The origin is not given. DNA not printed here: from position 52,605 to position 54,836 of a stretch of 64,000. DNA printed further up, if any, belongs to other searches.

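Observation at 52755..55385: Natural fusion of a lipid-sugar donor synthase (GT2) to a GT-C-type transferase domain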

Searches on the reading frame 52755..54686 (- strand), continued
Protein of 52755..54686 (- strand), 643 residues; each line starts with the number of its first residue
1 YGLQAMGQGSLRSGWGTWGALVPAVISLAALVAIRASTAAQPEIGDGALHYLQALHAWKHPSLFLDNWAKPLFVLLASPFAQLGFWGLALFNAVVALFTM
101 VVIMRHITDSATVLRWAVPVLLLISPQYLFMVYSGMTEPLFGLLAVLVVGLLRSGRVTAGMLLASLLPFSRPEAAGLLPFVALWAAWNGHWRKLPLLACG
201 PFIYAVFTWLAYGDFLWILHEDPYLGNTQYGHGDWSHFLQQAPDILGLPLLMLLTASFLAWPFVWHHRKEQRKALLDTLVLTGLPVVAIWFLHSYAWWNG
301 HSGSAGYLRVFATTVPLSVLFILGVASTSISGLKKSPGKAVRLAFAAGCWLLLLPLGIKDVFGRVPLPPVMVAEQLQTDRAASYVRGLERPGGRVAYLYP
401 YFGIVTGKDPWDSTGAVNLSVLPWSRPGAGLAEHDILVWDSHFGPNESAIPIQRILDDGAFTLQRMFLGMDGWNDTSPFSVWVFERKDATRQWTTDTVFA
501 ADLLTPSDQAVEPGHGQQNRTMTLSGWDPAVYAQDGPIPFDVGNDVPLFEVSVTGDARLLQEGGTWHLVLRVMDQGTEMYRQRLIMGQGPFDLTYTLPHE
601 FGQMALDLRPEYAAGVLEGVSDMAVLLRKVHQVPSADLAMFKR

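Call 39: fold_search(model_id=the predicted structure, library=pdb)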
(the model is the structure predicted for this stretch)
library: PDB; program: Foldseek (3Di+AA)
matches with E <= 10: 1007; with E <= 0.001: 10
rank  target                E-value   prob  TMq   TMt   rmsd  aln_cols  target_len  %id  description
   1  9s6t_A                1.4e-07  1.00  0.44  0.56   7.5       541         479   12  Ternary cryo-EM structure of chicken ALG12 with Dol25-PP-GlcNAc2Man7, Dol25-P-Man, and Fab (released 2026-03-18)
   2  5f15                  1.5e-06  1.00  0.48  0.55  10.2       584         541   13  Crystal Structure of ArnT from Cupriavidus metallidurans bound to Undecaprenyl phosphate (released 2016-02-17)
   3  5ezm                  5.0e-06  1.00  0.47  0.55  10.4       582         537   12  Crystal Structure of ArnT from Cupriavidus metallidurans in the apo state (released 2016-02-17)
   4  9s6s_A                9.5e-06  1.00  0.41  0.47   9.1       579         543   11  Ternary cryo-EM structure of human ALG9 with Dol25-PP-GlcNAc2Man6, Dol25-P-Man and Fab (released 2026-03-18)
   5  6wby                  1.5e-05  1.00  0.38  0.23  18.3       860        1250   13  Single-Particle Cryo-EM Structure of Arabinofuranosyltransferase AftD from Mycobacteria, Mutant R1389S Class 2 (released 2020-05-13)
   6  6x0o                  3.3e-05  1.00  0.33  0.22  17.4       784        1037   12  Single-Particle Cryo-EM Structure of Arabinosyltransferase EmbB from Mycobacterium smegmatis (released 2020-06-10)
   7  6w98_A                5.4e-05  1.00  0.42  0.24  18.2       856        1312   12  Single-Particle Cryo-EM Structure of Arabinofuranosyltransferase AftD from Mycobacteria (released 2020-05-13)
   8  8age_A                4.1e-04  1.00  0.38  0.38   9.3       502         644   11  Structure of yeast oligosaccharylransferase complex with acceptor peptide bound (released 2022-12-07)
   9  6s7o_A                4.6e-04  1.00  0.41  0.40  10.5       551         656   12  Cryo-EM structure of human oligosaccharyltransferase complex OST-A (released 2019-12-18)
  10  7bvh_A                5.1e-04  1.00  0.35  0.24  18.2       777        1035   13  Crystal structure of arabinosyltransferase EmbC2-AcpM2 complex from Mycobacterium smegmatis complexed with di-arabinos (released 2020-04-29)
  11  8agc_A                2.4e-03  1.00  0.37  0.35   9.4       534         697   10  Structure of yeast oligosaccharylransferase complex with lipid-linked oligosaccharide and non-acceptor peptide bound (released 2022-12-07)
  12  6s7t_A                4.4e-03  1.00  0.35  0.32  12.7       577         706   10  Cryo-EM structure of human oligosaccharyltransferase complex OST-B (released 2019-12-18)
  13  3rce_A                5.9e-03  1.00  0.40  0.38   8.1       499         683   14  Bacterial oligosaccharyltransferase PglB (released 2011-06-15)
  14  2df7_N                1.1e-02  0.99  0.14  0.20   8.4       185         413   10  Crystal structure of infectious bursal disease virus VP2 subviral particle (released 2006-06-27)
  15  2df7_Q                1.2e-02  0.99  0.14  0.19   8.5       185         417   10  Crystal structure of infectious bursal disease virus VP2 subviral particle (released 2006-06-27)
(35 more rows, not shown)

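Call 45: find_encoding_contigs(protein=P0004, flank=8000, max_places=2)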
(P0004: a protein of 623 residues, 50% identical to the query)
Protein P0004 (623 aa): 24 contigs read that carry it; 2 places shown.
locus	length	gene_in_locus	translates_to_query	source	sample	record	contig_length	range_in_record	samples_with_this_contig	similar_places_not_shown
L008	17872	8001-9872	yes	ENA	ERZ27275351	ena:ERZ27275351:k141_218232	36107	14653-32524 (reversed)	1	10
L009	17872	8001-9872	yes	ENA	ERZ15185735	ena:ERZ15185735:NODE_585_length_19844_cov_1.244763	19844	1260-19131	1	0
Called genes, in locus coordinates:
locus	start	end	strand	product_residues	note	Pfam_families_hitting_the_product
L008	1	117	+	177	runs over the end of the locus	-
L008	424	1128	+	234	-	PF01144:CoA_trans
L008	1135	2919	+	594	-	-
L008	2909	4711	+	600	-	-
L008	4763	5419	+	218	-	PF01144:CoA_trans, PF13336:AcetylCoA_hyd_C (weak)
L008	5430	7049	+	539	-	PF13231:PMT_2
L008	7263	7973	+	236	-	PF00535:Glycos_transf_2, PF10111:Glyco_tranf_2_2 (weak), PF13641:Glyco_tranf_2_3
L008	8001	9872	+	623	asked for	-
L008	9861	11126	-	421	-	-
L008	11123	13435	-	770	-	PF19830:DUF6311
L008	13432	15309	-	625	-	-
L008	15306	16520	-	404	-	-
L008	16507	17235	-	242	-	PF13482:RNase_H_2, PF10108:DNA_pol_B_exo2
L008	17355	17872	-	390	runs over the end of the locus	PF00144:Beta-lactamase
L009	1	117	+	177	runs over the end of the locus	-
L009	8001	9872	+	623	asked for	-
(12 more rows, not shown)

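Call 46: find_encoding_contigs(protein=P0002, flank=5000, max_places=2)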
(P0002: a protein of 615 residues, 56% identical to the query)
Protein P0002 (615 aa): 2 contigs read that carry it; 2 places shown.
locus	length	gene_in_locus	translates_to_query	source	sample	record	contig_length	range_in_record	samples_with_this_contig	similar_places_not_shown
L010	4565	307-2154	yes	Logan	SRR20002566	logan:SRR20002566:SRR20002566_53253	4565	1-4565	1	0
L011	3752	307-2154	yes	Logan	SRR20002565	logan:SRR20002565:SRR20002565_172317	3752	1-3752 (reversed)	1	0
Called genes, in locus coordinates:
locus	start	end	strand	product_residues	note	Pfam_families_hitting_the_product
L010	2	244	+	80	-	?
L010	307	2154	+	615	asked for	-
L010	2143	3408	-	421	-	-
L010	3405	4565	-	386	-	?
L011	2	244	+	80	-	?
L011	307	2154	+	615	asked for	-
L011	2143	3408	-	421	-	-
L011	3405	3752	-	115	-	?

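Call 52: search_solved_structures(query=A2, max_evalue=10)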
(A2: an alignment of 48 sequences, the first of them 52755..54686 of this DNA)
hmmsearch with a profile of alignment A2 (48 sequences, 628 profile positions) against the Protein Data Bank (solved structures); distinct sequences matched with E-value up to 10: 0.

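Call 61: find_related_loci(query=A2, collection=genome_contigs, flank=4000)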
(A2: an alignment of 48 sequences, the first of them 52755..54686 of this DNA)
Query A2 (643 aa) in genome_contigs; peptide patterns used: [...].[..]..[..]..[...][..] (x = any residue, [..] = any of these).
361 stretches matched a pattern; 330 encode a relative of the query (tblastn E <= 1e-3); the best 80 are kept; 80 distinct loci.
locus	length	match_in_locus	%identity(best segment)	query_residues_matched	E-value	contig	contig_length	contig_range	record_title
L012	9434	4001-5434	43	19-503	9e-97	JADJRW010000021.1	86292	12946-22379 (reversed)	MAG: Flavobacteriales bacterium isolate Hade_18-Q3-R52-61_BATAC.255 tig00022132-10-864340, whole genome shotgun sequence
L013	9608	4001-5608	38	43-581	1e-90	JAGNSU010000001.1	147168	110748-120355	MAG: Flavobacteriales bacterium isolate Go_SlAct_bin_145 Go_SlAct_215_length_147168_cov_16.830102, whole genome shotgun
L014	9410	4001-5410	40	34-512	5e-90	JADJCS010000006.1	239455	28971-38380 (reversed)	MAG: Flavobacteriales bacterium isolate Aved_18-Q3-R54-62_BATAC.626 tig00009484-10-2391140, whole genome shotgun sequenc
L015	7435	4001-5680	36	35-592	2e-84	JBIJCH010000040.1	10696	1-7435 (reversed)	MAG: Flavobacteriales bacterium isolate ME2006-08-18D11_3300042945_group2_bin231 Rohwer_bin944_scaffold_936_c6, whole ge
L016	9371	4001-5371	39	43-498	1e-82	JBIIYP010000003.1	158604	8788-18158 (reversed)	MAG: Flavobacteriales bacterium isolate ME2005-10-10_3300044625_group2_bin128 Rohwer_bin943_scaffold_15_c2, whole genome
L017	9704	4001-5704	34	32-598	4e-81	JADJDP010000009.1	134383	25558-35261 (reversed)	MAG: Flavobacteriales bacterium isolate Aved_18-Q3-R54-62_MAXAC.228_sub tig00022522-10-1343780, whole genome shotgun seq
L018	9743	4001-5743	33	24-599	6e-81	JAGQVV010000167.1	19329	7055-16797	MAG: Flavobacteriales bacterium isolate HKST-UBA112 2012-05-30_1_(paired)_contig_107047, whole genome shotgun sequence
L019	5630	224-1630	38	22-503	3e-79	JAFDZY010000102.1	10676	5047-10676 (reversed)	MAG: Bacteroidetes bacterium isolate SZAS AMP-78 CK_MAG-79__102__length-10676, whole genome shotgun sequence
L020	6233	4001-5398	36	35-499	2e-74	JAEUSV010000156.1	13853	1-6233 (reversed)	MAG: Flavobacteriales bacterium isolate new MAG-312 k141_2430515, whole genome shotgun sequence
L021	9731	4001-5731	32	19-597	9e-74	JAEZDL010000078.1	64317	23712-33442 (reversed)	MAG: Bacteroidetes bacterium isolate OH_CBrB_290 k127_986564, whole genome shotgun sequence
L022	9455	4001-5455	35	3-491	8e-74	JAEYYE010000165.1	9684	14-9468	MAG: Bacteroidetes bacterium isolate OH_CBlB_34 k127_267954, whole genome shotgun sequence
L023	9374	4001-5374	38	43-499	2e-73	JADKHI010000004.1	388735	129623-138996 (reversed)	MAG: Flavobacteriales bacterium isolate Skiv_18-Q3-R9-52_BAT3C.268 tig00287281-10-3884850, whole genome shotgun sequence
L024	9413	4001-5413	36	19-489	1e-71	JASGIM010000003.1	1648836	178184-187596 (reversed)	MAG: Flavobacteriales bacterium isolate 5N033 JMF-2111-06-0005.ont.bin.33_2, whole genome shotgun sequence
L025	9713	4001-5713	33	31-608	2e-70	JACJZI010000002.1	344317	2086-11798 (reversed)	MAG: Flavobacteriales bacterium isolate HK-STAS-BACT-60 HK-STAS-BACT-60_2, whole genome shotgun sequence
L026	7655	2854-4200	36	38-485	6e-69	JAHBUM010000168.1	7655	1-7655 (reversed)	MAG: Flavobacteriales bacterium isolate ACE_BAC33 BAC33_168, whole genome shotgun sequence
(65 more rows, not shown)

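Call 70: find_encoding_contigs(protein=P0009, flank=3000, max_places=2)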
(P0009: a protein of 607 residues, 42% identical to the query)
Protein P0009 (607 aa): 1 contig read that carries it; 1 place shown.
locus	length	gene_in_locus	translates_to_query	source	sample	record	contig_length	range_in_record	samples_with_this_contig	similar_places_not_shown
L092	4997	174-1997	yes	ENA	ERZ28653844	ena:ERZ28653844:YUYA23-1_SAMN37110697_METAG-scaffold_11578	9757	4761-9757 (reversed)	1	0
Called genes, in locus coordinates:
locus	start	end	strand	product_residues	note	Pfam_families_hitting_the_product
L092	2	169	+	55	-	?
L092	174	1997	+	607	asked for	-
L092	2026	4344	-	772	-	-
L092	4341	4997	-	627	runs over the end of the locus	-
